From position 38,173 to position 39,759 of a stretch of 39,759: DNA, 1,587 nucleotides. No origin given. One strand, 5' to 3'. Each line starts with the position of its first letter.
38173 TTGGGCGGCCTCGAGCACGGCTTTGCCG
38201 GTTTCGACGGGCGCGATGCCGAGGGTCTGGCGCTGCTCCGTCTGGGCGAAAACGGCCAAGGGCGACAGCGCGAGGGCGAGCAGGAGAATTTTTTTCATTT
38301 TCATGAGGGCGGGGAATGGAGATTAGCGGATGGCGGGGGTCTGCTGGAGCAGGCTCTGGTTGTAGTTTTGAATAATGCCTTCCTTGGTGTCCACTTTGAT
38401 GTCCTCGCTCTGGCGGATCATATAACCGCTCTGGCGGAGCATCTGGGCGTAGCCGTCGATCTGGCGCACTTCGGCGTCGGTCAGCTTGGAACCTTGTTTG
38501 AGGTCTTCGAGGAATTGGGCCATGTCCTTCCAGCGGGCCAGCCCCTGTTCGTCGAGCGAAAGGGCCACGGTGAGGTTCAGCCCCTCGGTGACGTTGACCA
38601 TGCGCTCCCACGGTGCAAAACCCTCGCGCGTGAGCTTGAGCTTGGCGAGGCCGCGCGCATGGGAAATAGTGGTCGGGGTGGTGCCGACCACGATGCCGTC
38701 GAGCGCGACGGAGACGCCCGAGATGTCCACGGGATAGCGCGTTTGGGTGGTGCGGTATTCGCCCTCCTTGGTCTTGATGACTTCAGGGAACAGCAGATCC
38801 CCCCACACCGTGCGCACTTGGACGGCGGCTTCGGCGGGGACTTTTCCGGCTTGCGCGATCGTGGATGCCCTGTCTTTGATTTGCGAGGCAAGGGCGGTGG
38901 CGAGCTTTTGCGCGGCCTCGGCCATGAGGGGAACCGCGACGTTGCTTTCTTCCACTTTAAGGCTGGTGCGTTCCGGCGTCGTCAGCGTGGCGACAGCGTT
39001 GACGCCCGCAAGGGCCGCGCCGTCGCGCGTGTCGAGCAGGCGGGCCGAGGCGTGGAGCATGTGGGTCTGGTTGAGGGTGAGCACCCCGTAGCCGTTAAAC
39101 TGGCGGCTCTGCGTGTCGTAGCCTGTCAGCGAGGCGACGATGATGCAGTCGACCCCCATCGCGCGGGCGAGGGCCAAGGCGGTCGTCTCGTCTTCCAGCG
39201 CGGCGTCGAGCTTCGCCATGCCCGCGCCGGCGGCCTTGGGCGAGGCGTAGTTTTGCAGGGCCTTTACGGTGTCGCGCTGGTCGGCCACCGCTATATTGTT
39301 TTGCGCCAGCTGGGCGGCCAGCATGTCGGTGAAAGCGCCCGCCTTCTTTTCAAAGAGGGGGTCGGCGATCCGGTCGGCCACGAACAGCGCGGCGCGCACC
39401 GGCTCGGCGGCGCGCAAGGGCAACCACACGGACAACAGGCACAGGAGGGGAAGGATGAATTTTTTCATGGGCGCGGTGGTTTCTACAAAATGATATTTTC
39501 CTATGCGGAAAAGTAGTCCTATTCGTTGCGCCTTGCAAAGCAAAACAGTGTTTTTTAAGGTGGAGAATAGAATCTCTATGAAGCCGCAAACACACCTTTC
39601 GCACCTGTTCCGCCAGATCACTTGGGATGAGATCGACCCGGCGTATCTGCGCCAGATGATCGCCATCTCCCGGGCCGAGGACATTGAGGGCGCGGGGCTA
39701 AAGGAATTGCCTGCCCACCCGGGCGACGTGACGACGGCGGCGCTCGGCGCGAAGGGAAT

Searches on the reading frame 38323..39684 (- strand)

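Call 38: search_protein_families(library=pfam, proteins=[window:38323-39684:-], max_evalue=0.001)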
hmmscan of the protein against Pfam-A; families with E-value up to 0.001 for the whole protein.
window:38323-39684:- (453 aa): 1 family
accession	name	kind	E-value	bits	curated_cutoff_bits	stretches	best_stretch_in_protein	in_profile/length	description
PF08308.17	PEGA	-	1.5e-08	34.9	20.8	1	322-378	11-68/71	PEGA domain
